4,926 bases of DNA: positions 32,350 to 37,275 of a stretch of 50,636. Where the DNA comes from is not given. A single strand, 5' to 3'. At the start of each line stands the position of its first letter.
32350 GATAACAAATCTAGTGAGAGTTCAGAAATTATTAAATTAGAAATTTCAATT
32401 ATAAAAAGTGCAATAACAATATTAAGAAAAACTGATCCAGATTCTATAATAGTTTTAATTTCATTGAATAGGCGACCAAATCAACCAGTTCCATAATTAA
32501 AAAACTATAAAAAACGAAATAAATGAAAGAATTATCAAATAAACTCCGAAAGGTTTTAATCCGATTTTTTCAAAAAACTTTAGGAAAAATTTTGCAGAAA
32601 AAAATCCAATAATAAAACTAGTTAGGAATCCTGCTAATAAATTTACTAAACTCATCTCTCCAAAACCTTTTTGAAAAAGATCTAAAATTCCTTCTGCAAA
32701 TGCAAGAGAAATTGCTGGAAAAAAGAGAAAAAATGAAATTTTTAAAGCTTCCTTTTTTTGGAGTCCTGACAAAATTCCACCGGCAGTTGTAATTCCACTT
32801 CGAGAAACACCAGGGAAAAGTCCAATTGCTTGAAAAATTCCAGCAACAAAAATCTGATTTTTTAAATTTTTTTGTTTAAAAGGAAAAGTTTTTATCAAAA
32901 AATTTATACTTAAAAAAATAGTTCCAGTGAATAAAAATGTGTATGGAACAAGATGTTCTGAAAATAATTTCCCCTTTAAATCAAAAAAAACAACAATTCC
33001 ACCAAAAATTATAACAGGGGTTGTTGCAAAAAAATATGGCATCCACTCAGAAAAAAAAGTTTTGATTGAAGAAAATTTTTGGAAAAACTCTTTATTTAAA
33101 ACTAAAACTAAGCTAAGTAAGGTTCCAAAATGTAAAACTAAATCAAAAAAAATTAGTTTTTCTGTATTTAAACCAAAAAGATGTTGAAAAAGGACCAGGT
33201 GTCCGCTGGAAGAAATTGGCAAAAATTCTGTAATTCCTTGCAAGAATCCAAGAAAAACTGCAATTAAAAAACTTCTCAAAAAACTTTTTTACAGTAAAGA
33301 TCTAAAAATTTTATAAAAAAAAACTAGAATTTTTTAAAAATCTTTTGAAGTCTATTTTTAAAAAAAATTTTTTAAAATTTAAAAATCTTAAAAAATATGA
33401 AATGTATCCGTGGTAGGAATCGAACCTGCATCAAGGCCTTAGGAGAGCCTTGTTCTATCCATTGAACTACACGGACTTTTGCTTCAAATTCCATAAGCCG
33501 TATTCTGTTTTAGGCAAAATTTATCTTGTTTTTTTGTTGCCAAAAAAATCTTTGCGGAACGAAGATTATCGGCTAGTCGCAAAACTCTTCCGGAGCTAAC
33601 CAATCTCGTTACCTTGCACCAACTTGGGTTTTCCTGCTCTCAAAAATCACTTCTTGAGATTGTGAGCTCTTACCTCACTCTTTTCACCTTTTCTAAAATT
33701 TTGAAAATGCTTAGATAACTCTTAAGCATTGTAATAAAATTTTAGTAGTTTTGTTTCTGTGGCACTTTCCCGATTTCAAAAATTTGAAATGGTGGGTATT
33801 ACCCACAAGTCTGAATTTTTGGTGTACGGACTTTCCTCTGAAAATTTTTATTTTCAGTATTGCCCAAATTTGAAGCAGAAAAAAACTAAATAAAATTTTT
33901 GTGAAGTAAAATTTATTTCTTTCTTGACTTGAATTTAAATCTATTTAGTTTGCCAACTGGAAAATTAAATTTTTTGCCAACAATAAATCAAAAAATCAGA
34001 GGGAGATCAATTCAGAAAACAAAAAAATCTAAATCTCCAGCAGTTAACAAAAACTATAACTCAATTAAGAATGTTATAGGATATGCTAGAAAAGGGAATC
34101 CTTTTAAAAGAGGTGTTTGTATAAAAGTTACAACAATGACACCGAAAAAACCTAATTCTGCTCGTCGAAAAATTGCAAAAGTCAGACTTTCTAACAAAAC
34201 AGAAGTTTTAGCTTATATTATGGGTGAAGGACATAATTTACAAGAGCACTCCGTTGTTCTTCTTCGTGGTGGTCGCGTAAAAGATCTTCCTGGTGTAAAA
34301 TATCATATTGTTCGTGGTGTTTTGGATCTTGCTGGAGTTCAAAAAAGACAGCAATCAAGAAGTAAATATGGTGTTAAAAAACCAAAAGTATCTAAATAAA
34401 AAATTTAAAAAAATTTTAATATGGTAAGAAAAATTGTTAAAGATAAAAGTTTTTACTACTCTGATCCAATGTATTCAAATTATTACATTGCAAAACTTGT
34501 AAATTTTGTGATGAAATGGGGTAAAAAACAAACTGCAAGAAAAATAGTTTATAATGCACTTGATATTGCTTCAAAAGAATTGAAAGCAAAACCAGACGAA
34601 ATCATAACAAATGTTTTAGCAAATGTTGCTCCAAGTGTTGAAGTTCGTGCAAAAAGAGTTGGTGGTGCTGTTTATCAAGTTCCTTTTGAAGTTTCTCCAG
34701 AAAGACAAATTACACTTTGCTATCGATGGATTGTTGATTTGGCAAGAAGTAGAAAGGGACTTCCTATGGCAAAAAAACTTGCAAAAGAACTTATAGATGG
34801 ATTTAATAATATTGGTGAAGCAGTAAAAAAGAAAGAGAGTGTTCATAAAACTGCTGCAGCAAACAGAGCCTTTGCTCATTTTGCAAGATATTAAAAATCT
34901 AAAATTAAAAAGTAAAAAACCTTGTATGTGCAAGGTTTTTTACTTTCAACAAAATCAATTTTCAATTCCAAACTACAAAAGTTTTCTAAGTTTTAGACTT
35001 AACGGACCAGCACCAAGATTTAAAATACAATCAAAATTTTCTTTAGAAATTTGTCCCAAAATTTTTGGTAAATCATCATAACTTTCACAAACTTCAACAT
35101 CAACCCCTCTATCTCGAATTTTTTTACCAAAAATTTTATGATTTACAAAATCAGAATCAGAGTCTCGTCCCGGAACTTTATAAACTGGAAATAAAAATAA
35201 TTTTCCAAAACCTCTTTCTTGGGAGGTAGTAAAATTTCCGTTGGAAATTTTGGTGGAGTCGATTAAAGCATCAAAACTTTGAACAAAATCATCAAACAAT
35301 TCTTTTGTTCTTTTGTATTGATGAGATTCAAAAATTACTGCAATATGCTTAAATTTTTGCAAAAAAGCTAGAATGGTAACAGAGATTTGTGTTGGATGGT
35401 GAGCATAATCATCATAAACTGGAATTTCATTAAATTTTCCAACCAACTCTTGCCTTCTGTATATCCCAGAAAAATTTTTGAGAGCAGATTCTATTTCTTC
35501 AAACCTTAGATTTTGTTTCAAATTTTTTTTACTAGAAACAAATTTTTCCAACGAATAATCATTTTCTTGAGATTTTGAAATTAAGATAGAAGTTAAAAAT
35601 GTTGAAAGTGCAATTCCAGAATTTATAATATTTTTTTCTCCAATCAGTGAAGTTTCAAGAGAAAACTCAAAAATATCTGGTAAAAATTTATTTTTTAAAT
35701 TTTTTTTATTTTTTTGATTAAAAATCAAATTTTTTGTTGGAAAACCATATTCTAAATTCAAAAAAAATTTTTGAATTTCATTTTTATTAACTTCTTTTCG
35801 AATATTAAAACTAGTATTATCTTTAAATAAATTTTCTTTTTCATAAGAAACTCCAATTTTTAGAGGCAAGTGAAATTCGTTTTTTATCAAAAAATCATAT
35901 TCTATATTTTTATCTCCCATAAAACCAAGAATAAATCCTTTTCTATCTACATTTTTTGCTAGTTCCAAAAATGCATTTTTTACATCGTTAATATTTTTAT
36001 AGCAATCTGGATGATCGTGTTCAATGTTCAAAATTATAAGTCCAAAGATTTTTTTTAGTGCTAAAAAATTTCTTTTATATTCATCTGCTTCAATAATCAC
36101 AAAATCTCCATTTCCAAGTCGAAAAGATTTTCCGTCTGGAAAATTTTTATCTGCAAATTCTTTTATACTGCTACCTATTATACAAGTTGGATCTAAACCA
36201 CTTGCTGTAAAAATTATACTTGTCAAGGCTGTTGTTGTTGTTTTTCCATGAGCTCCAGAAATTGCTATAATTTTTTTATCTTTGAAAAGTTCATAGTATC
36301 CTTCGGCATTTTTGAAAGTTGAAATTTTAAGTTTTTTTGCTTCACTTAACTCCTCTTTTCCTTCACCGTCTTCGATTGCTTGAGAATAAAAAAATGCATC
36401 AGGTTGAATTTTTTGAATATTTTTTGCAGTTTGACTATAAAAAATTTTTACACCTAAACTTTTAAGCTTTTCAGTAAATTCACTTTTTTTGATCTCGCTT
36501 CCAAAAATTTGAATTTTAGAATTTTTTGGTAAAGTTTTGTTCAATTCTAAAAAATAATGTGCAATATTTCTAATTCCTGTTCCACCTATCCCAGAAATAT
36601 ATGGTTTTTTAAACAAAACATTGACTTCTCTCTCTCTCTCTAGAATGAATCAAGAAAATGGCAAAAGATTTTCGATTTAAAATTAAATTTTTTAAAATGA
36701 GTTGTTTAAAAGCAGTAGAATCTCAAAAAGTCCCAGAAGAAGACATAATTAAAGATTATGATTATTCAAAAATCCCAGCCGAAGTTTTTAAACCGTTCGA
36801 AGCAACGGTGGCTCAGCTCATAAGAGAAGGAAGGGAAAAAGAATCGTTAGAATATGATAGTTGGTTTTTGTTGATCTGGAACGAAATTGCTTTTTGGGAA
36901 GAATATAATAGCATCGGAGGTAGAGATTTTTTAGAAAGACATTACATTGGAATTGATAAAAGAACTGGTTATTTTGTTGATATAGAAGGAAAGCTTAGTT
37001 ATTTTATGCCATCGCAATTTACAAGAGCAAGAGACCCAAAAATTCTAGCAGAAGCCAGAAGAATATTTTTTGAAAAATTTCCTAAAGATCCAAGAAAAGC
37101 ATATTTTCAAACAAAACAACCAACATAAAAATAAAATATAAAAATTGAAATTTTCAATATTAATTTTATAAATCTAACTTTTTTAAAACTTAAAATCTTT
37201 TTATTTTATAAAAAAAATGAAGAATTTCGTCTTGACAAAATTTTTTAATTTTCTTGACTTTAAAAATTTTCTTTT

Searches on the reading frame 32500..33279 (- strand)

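Call 41: search_protein_families(library=pfam, proteins=[window:32500-33279:-], max_evalue=0.001)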
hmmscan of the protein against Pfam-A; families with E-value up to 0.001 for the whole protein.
window:32500-33279:- (260 aa): 1 family
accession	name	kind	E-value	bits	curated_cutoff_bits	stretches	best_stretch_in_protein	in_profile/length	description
PF02673.24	BacA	-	4.4e-52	177.8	33.4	1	7-253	1-256/257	Bacitracin resistance protein BacA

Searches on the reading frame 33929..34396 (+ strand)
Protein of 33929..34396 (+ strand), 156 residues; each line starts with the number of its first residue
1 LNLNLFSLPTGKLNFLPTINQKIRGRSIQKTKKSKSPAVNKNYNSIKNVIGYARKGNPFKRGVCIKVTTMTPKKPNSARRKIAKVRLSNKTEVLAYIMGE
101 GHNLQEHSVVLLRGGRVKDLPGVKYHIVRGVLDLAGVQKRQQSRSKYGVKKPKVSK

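Call 41: search_protein_families(library=pfam, proteins=[window:33929-34396:+], max_evalue=0.001)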
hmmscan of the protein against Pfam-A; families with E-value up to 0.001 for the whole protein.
window:33929-34396:+ (156 aa): 1 family
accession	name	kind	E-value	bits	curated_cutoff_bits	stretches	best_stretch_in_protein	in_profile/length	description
PF00164.32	Ribosom_S12_S23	-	9.4e-35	119.1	22.3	1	55-153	9-109/110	Ribosomal protein S12/S23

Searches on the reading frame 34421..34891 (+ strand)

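Call 41: search_protein_families(library=pfam, proteins=[window:34421-34891:+], max_evalue=0.001)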
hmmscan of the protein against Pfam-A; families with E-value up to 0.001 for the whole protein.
window:34421-34891:+ (157 aa): 1 family
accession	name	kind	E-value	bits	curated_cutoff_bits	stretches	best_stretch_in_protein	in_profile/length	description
PF00177.27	Ribosomal_S7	-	5.7e-49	165.9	24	1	7-149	6-148/148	Ribosomal protein S7p/S5e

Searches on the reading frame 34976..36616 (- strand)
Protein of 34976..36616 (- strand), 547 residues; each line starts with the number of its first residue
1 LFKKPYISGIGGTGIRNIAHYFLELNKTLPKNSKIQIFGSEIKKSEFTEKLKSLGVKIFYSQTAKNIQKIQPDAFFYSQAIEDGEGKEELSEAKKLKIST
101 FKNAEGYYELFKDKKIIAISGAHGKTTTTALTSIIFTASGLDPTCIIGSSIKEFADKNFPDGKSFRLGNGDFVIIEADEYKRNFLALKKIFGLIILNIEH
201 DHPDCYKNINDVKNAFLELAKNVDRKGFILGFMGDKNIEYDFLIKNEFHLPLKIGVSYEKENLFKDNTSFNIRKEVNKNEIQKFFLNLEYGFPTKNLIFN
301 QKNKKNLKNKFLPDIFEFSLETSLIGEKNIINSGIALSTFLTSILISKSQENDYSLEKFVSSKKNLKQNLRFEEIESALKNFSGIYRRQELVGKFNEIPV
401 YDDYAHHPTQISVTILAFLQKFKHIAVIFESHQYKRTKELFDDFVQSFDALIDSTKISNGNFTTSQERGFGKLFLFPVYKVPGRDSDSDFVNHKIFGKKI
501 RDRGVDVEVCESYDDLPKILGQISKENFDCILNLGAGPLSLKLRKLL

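Call 41: search_protein_families(library=pfam, proteins=[window:34976-36616:-], max_evalue=0.001)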
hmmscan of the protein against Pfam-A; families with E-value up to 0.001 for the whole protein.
window:34976-36616:- (547 aa): 3 families
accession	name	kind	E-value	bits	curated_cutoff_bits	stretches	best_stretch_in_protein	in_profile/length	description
PF08245.18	Mur_ligase_M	-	1.6e-10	41.7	24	1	119-337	1-197/200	Mur ligase middle domain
PF02875.26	Mur_ligase_C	-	1.4e-08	36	28.4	1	387-458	1-75/127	Mur ligase, glutamate ligase domain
PF01225.30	Mur_ligase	-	3.2e-07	31.1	21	1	9-112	6-92/95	Mur ligase family, catalytic domain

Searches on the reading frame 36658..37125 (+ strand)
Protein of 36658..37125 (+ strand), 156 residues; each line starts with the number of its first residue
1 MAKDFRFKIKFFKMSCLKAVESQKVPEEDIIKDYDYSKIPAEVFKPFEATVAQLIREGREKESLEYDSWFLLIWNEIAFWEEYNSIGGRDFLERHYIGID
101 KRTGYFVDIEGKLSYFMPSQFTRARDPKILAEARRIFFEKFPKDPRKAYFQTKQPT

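Call 41: search_protein_families(library=pfam, proteins=[window:36658-37125:+], max_evalue=0.001)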
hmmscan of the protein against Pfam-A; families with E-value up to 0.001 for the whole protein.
window:36658-37125:+ (156 aa): 0 families

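Call 67: search_protein_families(library=pfam, proteins=[window:36658-37125:+], max_evalue=0.1)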
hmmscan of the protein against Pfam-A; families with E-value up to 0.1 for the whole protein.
window:36658-37125:+ (156 aa): 1 family
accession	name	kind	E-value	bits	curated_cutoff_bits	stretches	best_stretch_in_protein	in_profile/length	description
PF11663.14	Toxin_YhaV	-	0.036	14.5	35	1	117-155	25-63/138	Toxin with endonuclease activity, of toxin-antitoxin system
